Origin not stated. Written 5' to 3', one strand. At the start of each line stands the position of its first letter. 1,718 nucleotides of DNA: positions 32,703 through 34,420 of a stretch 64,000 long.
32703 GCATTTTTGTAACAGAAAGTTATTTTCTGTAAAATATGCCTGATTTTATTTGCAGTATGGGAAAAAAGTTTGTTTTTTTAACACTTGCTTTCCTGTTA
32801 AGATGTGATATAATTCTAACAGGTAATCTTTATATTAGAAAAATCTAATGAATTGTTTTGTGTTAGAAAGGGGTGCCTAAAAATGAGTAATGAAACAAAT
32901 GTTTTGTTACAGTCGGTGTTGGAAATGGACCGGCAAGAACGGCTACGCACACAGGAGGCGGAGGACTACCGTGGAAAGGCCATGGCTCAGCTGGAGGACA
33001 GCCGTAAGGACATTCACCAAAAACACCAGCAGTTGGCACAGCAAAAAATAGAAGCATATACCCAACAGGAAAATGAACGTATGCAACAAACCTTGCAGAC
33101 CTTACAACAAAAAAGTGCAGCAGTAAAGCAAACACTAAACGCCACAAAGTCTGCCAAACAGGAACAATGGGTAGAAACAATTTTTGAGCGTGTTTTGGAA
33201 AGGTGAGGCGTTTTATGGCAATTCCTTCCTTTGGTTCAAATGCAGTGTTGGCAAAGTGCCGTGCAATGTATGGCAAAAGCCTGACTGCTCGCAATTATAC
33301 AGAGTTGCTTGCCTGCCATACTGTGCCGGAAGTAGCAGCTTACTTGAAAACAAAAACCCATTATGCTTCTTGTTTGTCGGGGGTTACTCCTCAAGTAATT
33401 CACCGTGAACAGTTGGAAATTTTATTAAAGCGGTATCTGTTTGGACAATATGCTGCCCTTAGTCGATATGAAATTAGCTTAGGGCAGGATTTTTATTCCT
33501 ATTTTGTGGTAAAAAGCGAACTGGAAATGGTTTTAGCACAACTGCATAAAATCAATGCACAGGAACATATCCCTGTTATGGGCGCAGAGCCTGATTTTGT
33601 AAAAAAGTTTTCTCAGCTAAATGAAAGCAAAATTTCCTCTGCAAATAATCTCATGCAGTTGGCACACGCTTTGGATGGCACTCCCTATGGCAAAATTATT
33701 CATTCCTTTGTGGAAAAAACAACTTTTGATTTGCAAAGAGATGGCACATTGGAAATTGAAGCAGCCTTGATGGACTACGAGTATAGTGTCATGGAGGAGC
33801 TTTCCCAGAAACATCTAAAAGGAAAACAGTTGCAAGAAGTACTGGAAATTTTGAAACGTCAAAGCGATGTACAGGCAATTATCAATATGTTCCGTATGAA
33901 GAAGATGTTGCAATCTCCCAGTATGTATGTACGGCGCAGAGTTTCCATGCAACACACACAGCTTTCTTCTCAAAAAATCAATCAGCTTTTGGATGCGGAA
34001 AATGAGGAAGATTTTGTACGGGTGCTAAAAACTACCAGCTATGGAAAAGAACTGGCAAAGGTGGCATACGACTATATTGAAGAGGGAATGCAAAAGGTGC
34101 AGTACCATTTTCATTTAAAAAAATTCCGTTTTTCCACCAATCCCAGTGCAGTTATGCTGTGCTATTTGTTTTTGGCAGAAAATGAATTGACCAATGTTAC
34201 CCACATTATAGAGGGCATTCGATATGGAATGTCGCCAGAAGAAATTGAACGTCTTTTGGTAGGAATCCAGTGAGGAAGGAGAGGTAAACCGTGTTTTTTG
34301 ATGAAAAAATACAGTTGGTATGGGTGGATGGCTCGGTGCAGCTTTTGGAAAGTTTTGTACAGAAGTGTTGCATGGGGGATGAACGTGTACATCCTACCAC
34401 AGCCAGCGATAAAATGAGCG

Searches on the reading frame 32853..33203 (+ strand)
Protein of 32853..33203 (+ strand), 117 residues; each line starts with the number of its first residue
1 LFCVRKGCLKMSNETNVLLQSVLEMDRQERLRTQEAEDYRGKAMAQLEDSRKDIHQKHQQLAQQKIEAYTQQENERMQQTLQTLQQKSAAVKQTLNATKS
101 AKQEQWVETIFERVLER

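Call 4: search_protein_families(library=pfam, proteins=[window:32853-33203:+], max_evalue=0.1)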
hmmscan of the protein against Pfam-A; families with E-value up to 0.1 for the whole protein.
window:32853-33203:+ (117 aa): 2 families
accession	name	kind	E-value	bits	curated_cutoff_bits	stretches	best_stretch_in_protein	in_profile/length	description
PF01442.23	Apolipoprotein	-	0.0091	16.1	90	1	22-105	42-114/190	Apolipoprotein A1/A4/E domain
PF15405.12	PH_5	-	0.051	14.1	30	1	32-111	56-132/135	Pleckstrin homology domain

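Call 6: search_protein_families(library=ncbifam, proteins=[window:32853-33203:+], max_evalue=0.1)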
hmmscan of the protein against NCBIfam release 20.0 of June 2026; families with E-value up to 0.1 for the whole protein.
window:32853-33203:+ (117 aa): 0 families
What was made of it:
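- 32853..33206 (+): First operon gene: a 117-aa coiled-coil protein, the G/H-type peripheral-stalk subunit. It has no Pfam or NCBIfam family (calls 4, 6).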

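Call 49: search_solved_structures(query=window:32853-33203:+, max_evalue=10)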
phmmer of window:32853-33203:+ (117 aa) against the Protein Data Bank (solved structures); distinct sequences matched with E-value up to 10: 8.
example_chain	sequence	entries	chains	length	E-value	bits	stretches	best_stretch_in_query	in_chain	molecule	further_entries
6fkf_b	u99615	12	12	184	0.0089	19.6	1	19-113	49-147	ATP synthase subunit b, chloroplastic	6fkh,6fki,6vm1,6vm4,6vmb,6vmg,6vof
1g6u_A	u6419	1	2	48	0.62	13.7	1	60-99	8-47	DOMAIN SWAPPED DIMER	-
6clz_B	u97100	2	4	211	3.3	11.3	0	28-96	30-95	Apolipoprotein A-I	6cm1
31cj_A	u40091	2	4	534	5.2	10.7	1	64-102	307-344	Aerotaxis receptor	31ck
6pts_A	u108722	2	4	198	8.1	10.1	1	27-93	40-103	Apolipoprotein A-I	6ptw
2msc_A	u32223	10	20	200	8.2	10.1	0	27-93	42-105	Apolipoprotein A-I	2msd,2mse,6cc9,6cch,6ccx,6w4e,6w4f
4v6m_A0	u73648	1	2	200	9.7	9.8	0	27-93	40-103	Apolipoprotein A-I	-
7kjr_C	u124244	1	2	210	9.9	9.8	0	27-93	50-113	Apolipoprotein A-I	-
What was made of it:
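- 32853..33206 (+): Its only PDB sequence hint is ATP synthase subunit b, E 0.009 (call 49).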

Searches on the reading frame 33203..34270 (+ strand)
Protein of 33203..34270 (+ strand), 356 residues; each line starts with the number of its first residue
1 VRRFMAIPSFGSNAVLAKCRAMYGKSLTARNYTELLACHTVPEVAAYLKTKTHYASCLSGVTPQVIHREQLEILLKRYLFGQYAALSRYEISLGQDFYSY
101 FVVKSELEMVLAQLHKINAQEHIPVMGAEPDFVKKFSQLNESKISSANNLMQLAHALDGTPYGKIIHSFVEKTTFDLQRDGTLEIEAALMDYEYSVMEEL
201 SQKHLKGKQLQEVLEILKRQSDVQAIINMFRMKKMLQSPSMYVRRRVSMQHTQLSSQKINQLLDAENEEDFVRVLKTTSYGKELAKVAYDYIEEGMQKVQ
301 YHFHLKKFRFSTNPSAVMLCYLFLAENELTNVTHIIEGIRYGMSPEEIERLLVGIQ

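Call 4: search_protein_families(library=pfam, proteins=[window:33203-34270:+], max_evalue=0.1)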
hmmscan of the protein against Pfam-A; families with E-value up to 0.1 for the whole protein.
window:33203-34270:+ (356 aa): 1 family
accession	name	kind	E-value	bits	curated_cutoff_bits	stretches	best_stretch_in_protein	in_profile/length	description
PF01992.21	vATP-synt_AC39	-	1.8e-56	192.4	29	1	17-350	3-338/339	ATP synthase (C/AC39) subunit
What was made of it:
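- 33203..34273 (+): Subunit C (AC39, d-type), 356 aa. PF01992, E 1.8e-56 (call 4).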

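Call 6: search_protein_families(library=ncbifam, proteins=[window:33203-34270:+], max_evalue=0.1)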
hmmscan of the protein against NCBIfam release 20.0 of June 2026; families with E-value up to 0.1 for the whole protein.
window:33203-34270:+ (356 aa): 7 families
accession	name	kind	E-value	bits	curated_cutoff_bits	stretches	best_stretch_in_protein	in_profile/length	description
TIGR02923.1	AhaC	equivalog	1.3e-18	67.4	240.5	1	15-353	8-348/348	ATP synthase A1 subunit C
NF002267.0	PRK01198.1-3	equivalog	2.1e-11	43.6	488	1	15-353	51-389/390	V-type ATP synthase subunit C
NF002268.0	PRK01198.1-4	equivalog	6.9e-11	42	381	1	16-353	15-345/346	V-type ATP synthase subunit C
NF002269.0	PRK01198.1-5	equivalog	1.6e-08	34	574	1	17-352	40-365/369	V-type ATP synthase subunit C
NF002266.0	PRK01198.1-2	equivalog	6.5e-08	32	270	1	17-353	11-329/333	V-type ATP synthase subunit C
NF002265.0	PRK01198.1-1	equivalog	1e-06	28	534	1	15-353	12-350/352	V-type ATP synthase subunit C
TIGR01836.1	PHA_synth_III_C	subfamily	0.002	17.2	365.3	1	113-236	128-244/350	class III poly(R)-hydroxyalkanoic acid synthase subunit PhaC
